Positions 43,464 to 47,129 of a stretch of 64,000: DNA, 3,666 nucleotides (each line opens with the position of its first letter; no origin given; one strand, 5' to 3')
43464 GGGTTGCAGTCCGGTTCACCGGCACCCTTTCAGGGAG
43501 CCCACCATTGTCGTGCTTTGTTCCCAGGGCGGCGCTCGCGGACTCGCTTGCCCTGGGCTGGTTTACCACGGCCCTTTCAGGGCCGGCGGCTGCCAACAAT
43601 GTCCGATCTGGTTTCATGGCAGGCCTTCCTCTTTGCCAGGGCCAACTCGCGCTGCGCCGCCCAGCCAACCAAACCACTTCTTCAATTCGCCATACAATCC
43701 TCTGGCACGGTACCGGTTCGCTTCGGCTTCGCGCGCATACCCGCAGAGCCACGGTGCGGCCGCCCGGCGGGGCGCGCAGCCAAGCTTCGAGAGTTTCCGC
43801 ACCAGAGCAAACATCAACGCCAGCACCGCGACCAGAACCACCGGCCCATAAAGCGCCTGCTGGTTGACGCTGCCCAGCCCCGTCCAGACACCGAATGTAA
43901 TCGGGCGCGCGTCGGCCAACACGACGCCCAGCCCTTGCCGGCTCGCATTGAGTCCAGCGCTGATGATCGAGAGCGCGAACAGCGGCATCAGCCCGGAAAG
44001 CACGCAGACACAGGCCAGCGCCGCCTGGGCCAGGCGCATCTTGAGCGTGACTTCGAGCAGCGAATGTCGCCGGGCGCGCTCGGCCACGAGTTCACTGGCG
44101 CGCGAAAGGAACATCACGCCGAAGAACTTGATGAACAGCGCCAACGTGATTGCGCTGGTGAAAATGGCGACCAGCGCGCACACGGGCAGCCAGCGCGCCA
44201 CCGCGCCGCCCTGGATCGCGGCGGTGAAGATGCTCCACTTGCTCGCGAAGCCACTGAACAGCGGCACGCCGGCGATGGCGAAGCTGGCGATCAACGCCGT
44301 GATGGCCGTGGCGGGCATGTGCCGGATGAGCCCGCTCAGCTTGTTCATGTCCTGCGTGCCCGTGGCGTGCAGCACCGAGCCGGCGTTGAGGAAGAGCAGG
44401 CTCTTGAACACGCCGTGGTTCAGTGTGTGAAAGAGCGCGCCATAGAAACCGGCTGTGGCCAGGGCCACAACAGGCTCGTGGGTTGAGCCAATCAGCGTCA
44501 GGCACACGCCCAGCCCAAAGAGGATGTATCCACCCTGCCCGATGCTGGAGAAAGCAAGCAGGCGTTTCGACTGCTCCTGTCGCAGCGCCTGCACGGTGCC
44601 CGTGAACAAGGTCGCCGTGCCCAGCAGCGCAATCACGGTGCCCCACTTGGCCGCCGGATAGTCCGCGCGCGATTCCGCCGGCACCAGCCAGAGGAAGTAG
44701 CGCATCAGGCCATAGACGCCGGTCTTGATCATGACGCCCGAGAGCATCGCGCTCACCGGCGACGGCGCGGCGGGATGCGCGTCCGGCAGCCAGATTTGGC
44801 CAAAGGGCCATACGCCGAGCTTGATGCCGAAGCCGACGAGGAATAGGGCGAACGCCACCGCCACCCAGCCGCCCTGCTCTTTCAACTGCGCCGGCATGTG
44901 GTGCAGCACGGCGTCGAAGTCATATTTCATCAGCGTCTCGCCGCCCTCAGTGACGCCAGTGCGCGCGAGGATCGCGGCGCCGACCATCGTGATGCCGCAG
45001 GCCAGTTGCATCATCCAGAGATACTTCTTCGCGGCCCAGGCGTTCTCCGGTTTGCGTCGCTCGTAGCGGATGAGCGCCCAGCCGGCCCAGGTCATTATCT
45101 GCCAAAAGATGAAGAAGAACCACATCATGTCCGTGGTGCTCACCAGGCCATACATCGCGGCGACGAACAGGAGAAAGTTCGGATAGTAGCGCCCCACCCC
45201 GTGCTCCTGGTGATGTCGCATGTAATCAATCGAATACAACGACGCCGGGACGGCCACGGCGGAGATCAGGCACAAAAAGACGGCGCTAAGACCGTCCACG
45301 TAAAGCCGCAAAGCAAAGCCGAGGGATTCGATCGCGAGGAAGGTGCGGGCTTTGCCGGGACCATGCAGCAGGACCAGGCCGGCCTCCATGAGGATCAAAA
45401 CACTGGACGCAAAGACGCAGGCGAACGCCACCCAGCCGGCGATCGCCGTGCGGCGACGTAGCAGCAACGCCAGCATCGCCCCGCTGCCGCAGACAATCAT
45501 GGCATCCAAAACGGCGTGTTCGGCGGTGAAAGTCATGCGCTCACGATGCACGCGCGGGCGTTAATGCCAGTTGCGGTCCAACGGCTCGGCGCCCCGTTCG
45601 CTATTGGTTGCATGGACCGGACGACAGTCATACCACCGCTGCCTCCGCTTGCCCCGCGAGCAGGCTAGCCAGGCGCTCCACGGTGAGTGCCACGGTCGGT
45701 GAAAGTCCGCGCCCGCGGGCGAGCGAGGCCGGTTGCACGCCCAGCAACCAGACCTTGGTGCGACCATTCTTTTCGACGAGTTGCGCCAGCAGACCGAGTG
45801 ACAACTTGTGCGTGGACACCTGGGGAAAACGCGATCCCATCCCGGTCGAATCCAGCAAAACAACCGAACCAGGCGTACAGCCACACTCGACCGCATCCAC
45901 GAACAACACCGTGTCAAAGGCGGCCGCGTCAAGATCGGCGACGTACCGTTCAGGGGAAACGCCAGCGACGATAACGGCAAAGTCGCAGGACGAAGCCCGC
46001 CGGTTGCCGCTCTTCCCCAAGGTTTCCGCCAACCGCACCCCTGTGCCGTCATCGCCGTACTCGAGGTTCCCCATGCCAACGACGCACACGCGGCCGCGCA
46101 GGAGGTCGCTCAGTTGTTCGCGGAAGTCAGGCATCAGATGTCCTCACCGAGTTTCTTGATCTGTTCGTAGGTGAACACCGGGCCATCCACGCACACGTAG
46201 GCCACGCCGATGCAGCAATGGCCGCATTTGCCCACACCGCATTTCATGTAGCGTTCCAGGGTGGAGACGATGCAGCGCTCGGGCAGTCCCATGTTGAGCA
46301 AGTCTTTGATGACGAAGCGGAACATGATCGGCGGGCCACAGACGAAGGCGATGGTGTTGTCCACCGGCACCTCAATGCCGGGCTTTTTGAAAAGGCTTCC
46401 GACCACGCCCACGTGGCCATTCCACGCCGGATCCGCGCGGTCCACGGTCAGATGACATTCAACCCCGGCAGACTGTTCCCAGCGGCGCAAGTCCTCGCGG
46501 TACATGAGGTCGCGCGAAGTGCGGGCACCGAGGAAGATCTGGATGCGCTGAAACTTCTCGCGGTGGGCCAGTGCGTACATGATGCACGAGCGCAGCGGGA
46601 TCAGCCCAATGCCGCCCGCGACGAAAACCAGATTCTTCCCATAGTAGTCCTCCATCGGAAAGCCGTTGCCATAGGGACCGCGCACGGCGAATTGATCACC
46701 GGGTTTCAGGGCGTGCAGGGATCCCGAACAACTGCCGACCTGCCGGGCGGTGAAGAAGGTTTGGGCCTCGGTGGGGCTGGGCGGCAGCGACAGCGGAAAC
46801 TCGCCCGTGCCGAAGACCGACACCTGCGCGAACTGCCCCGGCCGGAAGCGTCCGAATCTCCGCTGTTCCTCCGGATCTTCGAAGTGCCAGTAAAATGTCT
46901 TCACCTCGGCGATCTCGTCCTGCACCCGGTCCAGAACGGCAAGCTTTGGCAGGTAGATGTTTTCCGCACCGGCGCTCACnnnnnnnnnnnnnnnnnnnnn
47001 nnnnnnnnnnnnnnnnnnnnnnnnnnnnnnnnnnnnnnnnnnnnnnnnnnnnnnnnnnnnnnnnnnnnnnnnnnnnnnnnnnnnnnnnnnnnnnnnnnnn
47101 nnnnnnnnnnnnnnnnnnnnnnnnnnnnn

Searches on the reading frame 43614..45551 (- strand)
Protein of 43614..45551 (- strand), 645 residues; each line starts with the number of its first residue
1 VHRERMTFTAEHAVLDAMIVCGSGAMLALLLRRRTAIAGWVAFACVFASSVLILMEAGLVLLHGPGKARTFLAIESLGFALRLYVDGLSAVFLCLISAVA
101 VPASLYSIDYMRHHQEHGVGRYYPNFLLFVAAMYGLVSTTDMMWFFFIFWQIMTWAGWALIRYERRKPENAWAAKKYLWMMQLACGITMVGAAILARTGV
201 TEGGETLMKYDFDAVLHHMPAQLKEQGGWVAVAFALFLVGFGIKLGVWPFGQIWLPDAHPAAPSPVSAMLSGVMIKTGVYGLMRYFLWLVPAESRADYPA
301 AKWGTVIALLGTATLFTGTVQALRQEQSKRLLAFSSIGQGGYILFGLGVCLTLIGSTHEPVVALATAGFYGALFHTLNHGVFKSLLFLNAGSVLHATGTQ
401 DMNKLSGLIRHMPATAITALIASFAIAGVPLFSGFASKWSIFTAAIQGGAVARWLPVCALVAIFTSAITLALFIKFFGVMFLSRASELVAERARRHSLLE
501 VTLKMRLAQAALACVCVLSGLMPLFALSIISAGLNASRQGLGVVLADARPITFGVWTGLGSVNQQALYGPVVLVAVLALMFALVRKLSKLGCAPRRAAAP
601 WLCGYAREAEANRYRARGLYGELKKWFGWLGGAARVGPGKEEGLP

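Call 4: search_protein_families(library=pfam, proteins=[window:43614-45551:-], max_evalue=0.001)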
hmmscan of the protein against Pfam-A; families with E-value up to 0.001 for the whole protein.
window:43614-45551:- (645 aa): 2 families
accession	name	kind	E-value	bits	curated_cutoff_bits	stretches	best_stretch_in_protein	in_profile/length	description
PF00361.26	Proton_antipo_M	-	1.7e-49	169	21.5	1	145-456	6-286/294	NADH:quinone oxidoreductase/Mrp antiporter, TM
PF00662.26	Proton_antipo_N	-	2.8e-09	37.2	24.5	1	72-123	2-51/51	NADH-Ubiquinone oxidoreductase (complex I), chain 5 N-terminus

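Call 5: search_protein_families(library=ncbifam, proteins=[window:43614-45551:-], max_evalue=0.001)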
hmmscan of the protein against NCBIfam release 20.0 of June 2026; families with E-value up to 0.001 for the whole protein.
window:43614-45551:- (645 aa): 73 families (the best 25 are shown)
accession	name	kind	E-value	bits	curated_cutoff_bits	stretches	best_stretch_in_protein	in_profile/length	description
NF005086.0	PRK06521.1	equivalog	3.3e-116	389.4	667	1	13-628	7-594/669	hydrogenase 4 subunit B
NF006418.0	PRK08667.1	equivalog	3.8e-84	283.4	794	1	14-622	6-555/644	hydrogenase membrane subunit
NF006240.0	PRK08376.1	subfamily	5.1e-83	279.7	662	1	56-528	57-497/521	putative monovalent cation/H+ antiporter subunit D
NF006419.0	PRK08668.1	equivalog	1.7e-69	235.2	617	1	67-587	48-526/613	NADH dehydrogenase subunit M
TIGR00940.1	2a6301s01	subfamily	4.7e-66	223.6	920.45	1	27-589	15-547/793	monovalent cation:proton antiporter subunit A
NF009285.0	PRK12645.1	equivalog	3.2e-65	220.8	1028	1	38-589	30-554/804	Na+/H+ antiporter subunit A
NF009288.0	PRK12648.1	equivalog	8.5e-63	212.8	1104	1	24-561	13-504/954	monovalent cation/H+ antiporter subunit A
NF005097.0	PRK06525.1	equivalog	1.5e-61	208.6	430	1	17-507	8-465/480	hydrogenase 4 subunit D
NF009287.0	PRK12647.1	equivalog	3e-57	194.7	937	1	24-534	13-478/773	putative monovalent cation/H+ antiporter subunit A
NF009289.0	PRK12649.1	equivalog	1.4e-56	192.4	1117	1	25-531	22-493/789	putative monovalent cation/H+ antiporter subunit A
TIGR01972.1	NDH_I_M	subfamily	2.9e-56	191.1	263.8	1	24-535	11-480/486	NADH-quinone oxidoreductase subunit M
NF009284.0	PRK12644.1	equivalog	5e-55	187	962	1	19-589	6-527/975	Na+/H+ antiporter subunit A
NF005141.0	PRK06590.1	equivalog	6.3e-54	183.9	556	1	24-524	15-469/615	NADH-quinone oxidoreductase subunit L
NF009286.0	PRK12646.1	equivalog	4.2e-52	177.7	1063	1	28-535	20-506/800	DUF4040 family protein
TIGR01974.1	NDH_I_L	subfamily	7.3e-50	170.5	407.5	1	24-523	13-479/630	NADH-quinone oxidoreductase subunit L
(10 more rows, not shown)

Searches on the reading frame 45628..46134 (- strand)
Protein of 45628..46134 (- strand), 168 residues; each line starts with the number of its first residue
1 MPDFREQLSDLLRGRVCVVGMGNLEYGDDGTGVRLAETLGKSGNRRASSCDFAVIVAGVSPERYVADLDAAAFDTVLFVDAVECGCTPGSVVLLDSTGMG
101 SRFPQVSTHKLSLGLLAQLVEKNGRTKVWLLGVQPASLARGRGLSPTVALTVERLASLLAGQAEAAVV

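Call 4: search_protein_families(library=pfam, proteins=[window:45628-46134:-], max_evalue=0.001)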
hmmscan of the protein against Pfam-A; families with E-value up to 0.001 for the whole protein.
window:45628-46134:- (168 aa): 1 family
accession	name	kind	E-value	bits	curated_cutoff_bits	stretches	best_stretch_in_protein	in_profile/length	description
PF01750.23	HycI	-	1.5e-12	48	23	1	33-159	1-127/130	Hydrogenase maturation protease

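Call 5: search_protein_families(library=ncbifam, proteins=[window:45628-46134:-], max_evalue=0.001)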
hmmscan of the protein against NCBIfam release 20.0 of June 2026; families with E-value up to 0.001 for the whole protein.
window:45628-46134:- (168 aa): 7 families
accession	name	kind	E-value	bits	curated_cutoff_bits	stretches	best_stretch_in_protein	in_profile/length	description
TIGR00072.1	hydrog_prot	superfamily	4.1e-26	91.7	47.45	1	18-159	2-141/145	hydrogenase maturation protease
TIGR00142.1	hycI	equivalog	1.1e-18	67.4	119.1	1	18-162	3-141/146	hydrogenase maturation peptidase HycI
NF007777.0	PRK10466.1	equivalog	6.5e-12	45.5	190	1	15-158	2-144/164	HyaD/HybD family hydrogenase maturation endopeptidase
TIGR00130.1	frhD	equivalog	1.3e-11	44.8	134.95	1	14-154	3-142/153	coenzyme F420-reducing hydrogenase, FrhD protein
TIGR00140.1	hupD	subfamily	3.6e-11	43.2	151.8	1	16-155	1-139/151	HyaD/HybD family hydrogenase maturation endopeptidase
NF045519.1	NiFeSe_H2_mat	exception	3.3e-07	30.2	190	1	15-152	2-136/152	NiFeSe hydrogenase maturation protease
NF007616.0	PRK10264.1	equivalog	6.5e-07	29.2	261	1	14-140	4-129/195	hydrogenase 1 maturation protease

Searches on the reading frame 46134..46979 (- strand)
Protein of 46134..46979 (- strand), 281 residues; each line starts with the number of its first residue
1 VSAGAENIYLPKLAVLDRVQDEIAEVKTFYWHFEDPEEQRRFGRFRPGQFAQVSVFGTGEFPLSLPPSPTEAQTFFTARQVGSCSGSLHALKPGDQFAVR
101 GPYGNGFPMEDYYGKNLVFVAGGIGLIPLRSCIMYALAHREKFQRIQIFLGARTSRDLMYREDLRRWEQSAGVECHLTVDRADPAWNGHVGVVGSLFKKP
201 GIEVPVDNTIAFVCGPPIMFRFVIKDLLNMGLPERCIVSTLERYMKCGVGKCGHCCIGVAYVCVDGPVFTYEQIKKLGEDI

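Call 4: search_protein_families(library=pfam, proteins=[window:46134-46979:-], max_evalue=0.001)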
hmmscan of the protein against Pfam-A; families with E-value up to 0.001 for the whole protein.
window:46134-46979:- (281 aa): 2 families
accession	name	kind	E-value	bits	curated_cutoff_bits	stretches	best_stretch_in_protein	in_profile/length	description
PF00175.26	NAD_binding_1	-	3.7e-15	56.9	22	1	119-223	1-107/109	Oxidoreductase NAD-binding domain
PF10418.14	DHODB_Fe-S_bind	-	5e-12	45.8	23.9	1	242-274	1-40/41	Iron-sulfur cluster binding domain of dihydroorotate dehydrogenase B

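Call 5: search_protein_families(library=ncbifam, proteins=[window:46134-46979:-], max_evalue=0.001)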
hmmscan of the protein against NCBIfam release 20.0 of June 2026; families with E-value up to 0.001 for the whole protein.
window:46134-46979:- (281 aa): 25 families
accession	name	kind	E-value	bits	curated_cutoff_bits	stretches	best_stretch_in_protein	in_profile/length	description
NF006220.0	PRK08345.1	subfamily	5.8e-72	242.4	395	1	6-274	5-287/294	cytochrome-c3 hydrogenase subunit gamma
NF040830.1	sulfhyd_ShyC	equivalog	3.8e-62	210.1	600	1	18-272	13-279/288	NAD(P)-dependent hydrogenase/sulfhydrogenase 2 subunit gamma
NF040835.1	sulfhyd_HydG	equivalog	5e-59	199.9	650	1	6-274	12-284/292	NADPH-dependent hydrogenase/sulfhydrogenase 1 subunit gamma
TIGR02911.1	sulfite_red_B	equivalog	7.9e-57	192.3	288.6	1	43-277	29-259/261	anaerobic sulfite reductase subunit AsrB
NF000796.0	PRK00054.1-1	equivalog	1e-44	152.7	224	1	13-276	5-237/254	dihydroorotate dehydrogenase electron transfer subunit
TIGR01941.1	nqrF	equivalog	1.1e-21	77.3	295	1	80-237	238-398/405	NADH:ubiquinone reductase (Na(+)-transporting) subunit F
NF000798.0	PRK00054.1-3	equivalog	2.8e-20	73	219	1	47-274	33-242/244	dihydroorotate dehydrogenase electron transfer subunit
NF004862.0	PRK06222.1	subfamily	9.4e-19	68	220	1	45-273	28-247/281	sulfide/dihydroorotate dehydrogenase-like FAD/NAD-binding protein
NF009414.0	PRK12778.1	equivalog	1.5e-18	66.4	1103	1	45-274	28-248/752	bifunctional dihydroorotate dehydrogenase B NAD binding subunit/NADPH-dependent glutamate synthase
NF000799.0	PRK00054.1-4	equivalog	1.7e-18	66.6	314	1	47-273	35-255/258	dihydroorotate dehydrogenase electron transfer subunit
NF045803.1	MethMoxFADbindMmoC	equivalog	2.8e-18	65.8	500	1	29-238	124-336/343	aromatic/alkene monooxygenase hydroxylase FAD-binding subunit MmoC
NF040810.1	BenC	equivalog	5.8e-14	52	430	1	39-231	128-319/333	benzoate 1,2-dioxygenase electron transfer component BenC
NF008822.0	PRK11872.1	equivalog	2.6e-12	46.4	402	1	34-227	127-320/341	anthranilate 1,2-dioxygenase electron transfer component AntC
NF009805.0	PRK13289.1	equivalog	1.3e-11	44.1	432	1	17-236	160-386/399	NO-inducible flavohemoprotein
NF058606.1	GlBtMonoRdsGbcB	equivalog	2e-11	43.4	500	1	19-228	21-232/362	glycine betaine monooxygenase reductase subunit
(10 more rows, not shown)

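Call 48: search_solved_structures(query=window:46134-46979:-, max_evalue=1e-10, show_alignments=1)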
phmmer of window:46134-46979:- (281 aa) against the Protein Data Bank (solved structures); distinct sequences matched with E-value up to 1e-10: 16.
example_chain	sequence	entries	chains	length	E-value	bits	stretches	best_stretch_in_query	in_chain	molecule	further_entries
9nez_C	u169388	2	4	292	2.5e-57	197.4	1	24-274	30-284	Sulfhydrogenase 1 subunit gamma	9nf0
7qty_A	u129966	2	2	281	1.5e-18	70.1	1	82-237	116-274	Na(+)-translocating NADH-quinone reductase subunit F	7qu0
2r6h_A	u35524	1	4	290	2.1e-17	66.3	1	61-236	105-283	NADH:ubiquinone oxidoreductase, Na translocating, F subunit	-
7qu3_A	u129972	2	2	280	3.5e-17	65.6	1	82-235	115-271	Na(+)-translocating NADH-quinone reductase subunit F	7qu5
4u9u_A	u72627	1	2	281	1.2e-16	63.9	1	82-237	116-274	Na(+)-translocating NADH-quinone reductase subunit F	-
8ad3_A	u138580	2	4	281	1.2e-16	63.9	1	82-237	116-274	Na(+)-translocating NADH-quinone reductase subunit F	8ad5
8ad4_A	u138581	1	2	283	1.2e-16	63.9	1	82-237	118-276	Na(+)-translocating NADH-quinone reductase subunit F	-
4uaj_A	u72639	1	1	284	1.2e-16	63.9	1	82-237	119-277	Na(+)-translocating NADH-quinone reductase subunit F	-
8a1t_F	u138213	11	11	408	2.1e-16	63.1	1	82-237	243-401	Na(+)-translocating NADH-quinone reductase subunit F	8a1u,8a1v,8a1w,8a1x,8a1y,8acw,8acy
7xk3_F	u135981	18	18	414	2.2e-16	63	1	82-237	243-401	Na(+)-translocating NADH-quinone reductase subunit F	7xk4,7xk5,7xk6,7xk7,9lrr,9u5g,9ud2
4ylf_A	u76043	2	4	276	1.9e-15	59.9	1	44-274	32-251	Dihydroorotate dehydrogenase B (NAD(+)), electron transfer subunit homolog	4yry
5ksw_B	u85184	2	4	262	3e-14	56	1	47-273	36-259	Dihydroorotate dehydrogenase B (NAD(+)), electron transfer subunit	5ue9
5jca_S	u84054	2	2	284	1.6e-12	50.3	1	40-270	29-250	NADH-dependent Ferredoxin:NADP Oxidoreductase (NfnI) subunit beta | NADH-dependent Ferredoxin:NADP Oxidoreductase subunit beta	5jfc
1ep1_B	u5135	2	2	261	3e-12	49.5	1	47-274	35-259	DIHYDROOROTATE DEHYDROGENASE B (PYRK SUBUNIT)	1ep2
1ep3_B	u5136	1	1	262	3e-12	49.4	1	47-274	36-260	DIHYDROOROTATE DEHYDROGENASE B (PYRK SUBUNIT)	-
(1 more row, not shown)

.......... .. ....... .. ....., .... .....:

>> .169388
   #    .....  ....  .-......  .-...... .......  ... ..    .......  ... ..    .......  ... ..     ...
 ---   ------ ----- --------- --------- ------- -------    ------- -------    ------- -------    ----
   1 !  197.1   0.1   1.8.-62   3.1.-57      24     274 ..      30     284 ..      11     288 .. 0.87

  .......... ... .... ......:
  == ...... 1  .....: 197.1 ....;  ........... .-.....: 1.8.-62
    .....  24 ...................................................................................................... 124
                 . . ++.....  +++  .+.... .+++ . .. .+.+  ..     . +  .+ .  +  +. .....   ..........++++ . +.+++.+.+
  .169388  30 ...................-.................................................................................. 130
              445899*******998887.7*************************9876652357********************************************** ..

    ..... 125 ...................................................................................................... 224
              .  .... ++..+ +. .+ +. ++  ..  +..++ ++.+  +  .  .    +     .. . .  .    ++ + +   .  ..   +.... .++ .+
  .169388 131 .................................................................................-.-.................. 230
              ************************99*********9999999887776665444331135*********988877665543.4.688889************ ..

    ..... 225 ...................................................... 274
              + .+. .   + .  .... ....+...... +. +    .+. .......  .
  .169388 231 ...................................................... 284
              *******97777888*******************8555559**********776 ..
